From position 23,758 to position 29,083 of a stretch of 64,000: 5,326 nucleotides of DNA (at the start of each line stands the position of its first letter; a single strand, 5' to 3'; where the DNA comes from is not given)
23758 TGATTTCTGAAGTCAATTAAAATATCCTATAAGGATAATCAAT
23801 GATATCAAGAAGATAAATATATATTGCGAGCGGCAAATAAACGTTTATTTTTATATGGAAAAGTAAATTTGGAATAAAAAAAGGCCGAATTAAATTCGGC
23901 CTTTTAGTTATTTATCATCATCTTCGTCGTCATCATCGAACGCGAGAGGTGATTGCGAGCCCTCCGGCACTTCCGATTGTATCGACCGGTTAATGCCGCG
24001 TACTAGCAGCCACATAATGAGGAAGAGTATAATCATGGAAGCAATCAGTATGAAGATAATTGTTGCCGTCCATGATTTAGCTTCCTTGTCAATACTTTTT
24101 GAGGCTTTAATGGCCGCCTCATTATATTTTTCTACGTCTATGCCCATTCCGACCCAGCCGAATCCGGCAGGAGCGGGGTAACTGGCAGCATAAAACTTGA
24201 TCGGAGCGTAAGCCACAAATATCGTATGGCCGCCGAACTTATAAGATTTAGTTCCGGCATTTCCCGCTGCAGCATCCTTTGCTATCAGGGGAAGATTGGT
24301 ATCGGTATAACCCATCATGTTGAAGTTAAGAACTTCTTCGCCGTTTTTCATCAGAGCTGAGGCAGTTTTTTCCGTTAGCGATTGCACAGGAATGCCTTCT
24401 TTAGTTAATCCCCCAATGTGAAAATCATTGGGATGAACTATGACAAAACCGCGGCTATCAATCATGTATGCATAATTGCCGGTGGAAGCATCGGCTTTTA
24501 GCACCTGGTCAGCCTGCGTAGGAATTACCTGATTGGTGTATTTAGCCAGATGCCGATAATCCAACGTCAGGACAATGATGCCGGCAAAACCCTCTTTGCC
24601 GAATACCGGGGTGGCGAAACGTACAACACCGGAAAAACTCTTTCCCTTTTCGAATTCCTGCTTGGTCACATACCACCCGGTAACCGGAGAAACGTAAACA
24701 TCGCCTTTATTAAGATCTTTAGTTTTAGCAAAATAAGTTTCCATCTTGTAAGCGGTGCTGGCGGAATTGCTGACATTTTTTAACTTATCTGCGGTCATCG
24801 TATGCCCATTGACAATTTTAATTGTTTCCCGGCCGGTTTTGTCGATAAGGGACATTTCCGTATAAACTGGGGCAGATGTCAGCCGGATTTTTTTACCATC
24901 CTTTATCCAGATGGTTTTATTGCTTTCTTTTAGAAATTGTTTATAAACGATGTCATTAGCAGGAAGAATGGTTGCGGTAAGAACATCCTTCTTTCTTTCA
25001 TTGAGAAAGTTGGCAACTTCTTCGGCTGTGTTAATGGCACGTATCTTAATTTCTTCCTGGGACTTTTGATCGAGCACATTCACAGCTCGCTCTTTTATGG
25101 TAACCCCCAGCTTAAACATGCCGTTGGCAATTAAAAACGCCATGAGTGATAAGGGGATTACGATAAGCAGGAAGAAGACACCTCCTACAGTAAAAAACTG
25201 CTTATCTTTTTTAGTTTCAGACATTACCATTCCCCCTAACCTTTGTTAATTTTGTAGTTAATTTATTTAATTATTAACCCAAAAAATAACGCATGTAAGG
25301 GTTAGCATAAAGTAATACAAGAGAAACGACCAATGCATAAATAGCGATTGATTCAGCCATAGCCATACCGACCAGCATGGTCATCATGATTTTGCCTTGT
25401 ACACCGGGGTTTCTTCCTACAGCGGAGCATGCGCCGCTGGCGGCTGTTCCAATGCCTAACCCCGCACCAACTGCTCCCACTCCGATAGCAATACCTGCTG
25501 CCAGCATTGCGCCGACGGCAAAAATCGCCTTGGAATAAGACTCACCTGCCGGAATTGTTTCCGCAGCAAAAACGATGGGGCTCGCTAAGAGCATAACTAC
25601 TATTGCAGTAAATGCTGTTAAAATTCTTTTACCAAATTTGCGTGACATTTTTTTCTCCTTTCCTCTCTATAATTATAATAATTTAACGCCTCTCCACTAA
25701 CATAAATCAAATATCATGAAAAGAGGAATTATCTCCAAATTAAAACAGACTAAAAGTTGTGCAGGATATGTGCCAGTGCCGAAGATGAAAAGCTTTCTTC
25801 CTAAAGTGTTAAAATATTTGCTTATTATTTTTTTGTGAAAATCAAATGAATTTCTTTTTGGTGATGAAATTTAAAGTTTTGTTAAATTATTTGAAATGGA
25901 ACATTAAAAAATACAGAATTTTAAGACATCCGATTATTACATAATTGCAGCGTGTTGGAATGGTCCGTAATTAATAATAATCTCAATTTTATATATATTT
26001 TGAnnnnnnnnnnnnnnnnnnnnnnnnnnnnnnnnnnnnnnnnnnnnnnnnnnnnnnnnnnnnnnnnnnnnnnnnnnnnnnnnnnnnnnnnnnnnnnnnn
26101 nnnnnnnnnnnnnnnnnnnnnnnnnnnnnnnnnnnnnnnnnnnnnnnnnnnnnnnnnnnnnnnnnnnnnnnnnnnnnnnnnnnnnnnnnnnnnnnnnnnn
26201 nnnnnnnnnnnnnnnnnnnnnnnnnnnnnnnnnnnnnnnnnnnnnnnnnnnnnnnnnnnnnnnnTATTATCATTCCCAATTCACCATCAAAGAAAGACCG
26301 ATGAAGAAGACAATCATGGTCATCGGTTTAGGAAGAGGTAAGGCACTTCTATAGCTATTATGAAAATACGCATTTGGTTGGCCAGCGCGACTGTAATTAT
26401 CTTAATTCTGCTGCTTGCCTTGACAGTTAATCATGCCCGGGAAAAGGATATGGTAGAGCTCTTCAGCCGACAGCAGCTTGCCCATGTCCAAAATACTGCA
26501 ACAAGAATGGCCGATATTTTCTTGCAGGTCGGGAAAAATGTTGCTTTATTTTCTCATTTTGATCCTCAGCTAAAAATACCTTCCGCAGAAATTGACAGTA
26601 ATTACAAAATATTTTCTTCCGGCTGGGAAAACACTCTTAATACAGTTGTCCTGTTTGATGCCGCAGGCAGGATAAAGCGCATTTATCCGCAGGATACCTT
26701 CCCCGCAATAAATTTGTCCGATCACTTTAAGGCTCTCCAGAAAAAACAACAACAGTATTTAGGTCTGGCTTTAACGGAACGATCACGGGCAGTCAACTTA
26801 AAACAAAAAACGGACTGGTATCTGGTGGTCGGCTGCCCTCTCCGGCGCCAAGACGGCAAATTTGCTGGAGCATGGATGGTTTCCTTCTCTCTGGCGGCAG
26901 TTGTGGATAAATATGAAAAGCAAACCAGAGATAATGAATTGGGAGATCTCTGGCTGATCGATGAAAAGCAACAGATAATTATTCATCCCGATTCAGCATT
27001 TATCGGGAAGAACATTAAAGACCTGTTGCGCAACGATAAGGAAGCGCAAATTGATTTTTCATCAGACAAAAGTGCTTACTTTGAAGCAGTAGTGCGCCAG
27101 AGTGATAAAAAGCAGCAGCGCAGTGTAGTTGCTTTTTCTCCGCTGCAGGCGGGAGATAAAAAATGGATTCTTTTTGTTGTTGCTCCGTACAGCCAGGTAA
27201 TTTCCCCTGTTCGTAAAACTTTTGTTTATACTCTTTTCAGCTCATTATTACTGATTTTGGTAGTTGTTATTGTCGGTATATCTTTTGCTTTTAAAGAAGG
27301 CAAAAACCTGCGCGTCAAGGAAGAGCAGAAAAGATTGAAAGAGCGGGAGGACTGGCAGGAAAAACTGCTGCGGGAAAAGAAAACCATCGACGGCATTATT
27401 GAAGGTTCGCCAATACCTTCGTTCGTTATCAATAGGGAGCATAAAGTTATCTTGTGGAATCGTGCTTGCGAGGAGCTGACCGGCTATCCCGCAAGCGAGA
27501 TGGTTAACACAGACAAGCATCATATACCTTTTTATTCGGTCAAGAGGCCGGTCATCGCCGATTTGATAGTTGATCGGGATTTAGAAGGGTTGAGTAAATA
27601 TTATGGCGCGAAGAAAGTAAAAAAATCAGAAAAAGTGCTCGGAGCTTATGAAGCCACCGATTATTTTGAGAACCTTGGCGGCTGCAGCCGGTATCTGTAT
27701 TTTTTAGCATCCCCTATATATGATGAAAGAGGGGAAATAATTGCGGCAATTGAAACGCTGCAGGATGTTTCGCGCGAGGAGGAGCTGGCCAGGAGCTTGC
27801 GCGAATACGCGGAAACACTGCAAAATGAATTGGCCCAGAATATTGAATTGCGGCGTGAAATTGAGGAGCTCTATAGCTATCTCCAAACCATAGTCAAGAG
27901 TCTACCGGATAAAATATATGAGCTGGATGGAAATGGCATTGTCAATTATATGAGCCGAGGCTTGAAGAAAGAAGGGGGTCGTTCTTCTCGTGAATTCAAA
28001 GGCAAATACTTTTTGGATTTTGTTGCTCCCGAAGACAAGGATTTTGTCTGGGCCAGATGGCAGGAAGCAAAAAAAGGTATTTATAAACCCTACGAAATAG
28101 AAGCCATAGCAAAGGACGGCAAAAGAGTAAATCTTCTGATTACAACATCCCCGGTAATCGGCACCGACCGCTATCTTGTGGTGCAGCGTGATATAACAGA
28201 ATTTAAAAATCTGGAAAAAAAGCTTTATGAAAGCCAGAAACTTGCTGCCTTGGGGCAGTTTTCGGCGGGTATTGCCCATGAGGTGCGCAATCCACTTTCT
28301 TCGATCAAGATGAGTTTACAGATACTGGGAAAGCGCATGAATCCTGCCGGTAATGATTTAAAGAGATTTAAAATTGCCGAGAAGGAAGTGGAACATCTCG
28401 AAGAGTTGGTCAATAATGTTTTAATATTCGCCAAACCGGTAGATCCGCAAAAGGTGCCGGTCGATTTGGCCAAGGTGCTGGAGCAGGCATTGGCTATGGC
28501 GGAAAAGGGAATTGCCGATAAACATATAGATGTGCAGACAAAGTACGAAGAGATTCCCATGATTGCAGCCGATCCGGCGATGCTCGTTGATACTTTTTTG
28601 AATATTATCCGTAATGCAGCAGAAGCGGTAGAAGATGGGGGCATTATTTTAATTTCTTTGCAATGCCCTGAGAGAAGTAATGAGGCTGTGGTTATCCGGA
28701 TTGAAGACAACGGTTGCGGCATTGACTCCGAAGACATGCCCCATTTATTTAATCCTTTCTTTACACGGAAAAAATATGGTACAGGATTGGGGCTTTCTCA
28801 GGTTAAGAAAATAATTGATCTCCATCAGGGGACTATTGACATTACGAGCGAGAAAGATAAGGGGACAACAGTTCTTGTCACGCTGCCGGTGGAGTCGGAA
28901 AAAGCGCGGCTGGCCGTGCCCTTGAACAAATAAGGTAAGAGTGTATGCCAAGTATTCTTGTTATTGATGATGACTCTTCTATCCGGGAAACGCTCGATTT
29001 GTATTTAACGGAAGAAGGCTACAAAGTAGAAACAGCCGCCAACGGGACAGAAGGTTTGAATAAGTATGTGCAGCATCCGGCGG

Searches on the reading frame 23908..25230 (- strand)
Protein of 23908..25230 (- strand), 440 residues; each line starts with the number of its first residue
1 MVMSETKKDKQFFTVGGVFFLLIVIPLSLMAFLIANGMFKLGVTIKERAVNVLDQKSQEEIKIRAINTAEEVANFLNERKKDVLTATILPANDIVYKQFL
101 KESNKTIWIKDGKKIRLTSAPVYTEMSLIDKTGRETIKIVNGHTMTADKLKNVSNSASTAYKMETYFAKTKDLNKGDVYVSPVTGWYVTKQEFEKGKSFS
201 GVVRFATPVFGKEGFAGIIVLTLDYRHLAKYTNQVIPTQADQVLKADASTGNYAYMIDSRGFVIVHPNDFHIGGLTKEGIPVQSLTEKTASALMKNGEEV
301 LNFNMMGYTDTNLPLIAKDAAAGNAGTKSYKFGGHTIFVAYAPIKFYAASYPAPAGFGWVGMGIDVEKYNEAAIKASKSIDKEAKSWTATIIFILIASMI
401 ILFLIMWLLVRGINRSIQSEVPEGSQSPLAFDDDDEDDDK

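Call 79: search_protein_families(library=pfam, max_evalue=0.00001, proteins=[window:23908-25230:-])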
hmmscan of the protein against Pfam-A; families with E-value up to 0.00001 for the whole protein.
window:23908-25230:- (440 aa): 1 family
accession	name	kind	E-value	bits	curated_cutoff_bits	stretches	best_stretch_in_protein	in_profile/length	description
PF02743.24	dCache_1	-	2.8e-11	43.8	45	1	65-346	15-232/240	Cache domain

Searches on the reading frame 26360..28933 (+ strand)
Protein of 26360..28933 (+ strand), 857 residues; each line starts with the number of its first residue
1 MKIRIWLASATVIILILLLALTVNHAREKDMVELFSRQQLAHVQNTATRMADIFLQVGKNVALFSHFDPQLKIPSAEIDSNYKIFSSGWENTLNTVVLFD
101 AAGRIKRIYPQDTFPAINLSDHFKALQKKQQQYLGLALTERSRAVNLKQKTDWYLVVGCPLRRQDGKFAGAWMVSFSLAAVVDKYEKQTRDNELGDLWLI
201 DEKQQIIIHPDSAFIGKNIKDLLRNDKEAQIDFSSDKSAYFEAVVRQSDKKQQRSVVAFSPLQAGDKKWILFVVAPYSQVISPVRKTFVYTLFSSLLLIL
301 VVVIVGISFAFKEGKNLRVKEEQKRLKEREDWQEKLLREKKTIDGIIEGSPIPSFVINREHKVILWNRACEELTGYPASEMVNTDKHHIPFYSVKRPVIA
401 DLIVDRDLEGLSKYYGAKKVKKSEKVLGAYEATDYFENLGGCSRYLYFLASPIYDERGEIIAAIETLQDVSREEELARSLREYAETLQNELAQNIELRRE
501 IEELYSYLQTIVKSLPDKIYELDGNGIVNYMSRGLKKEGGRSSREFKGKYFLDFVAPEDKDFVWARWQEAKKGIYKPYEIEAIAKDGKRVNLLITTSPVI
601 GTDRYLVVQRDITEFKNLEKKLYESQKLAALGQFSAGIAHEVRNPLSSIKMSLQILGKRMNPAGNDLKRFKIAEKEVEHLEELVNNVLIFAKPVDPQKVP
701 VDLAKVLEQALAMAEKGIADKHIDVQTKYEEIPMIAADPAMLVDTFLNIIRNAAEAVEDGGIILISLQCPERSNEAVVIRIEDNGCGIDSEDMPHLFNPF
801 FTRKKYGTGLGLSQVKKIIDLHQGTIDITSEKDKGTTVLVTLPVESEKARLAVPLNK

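Call 79: search_protein_families(library=pfam, max_evalue=0.00001, proteins=[window:26360-28933:+])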
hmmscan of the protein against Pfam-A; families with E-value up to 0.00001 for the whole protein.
window:26360-28933:+ (857 aa): 8 families
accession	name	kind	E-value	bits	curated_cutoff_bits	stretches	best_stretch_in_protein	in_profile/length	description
PF02518.31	HATPase_c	-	9.5e-26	90.9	26.4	1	738-845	2-110/111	Histidine kinase-, DNA gyrase B-, and HSP90-like ATPase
PF00989.32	PAS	-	8.3e-16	58.4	22.6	1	344-383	4-43/113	PAS fold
PF13426.13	PAS_9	-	1.3e-15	58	27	1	519-614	4-103/103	PAS domain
PF00512.31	HisKA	-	2.2e-13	50.5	26.9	1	631-692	2-62/66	His Kinase A (phospho-acceptor) domain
PF08448.16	PAS_4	-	8.1e-12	45.8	23.1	0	513-616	2-109/110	PAS fold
PF02743.24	dCache_1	-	3.8e-10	40.2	45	1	78-274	74-240/240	Cache domain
PF08447.18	PAS_3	-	1.2e-06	29.1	25.6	0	530-599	3-75/89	PAS fold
PF17201.10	Cache_3-Cache_2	-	3.3e-06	27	27.7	1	152-280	158-289/299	Cache 3/Cache 2 fusion domain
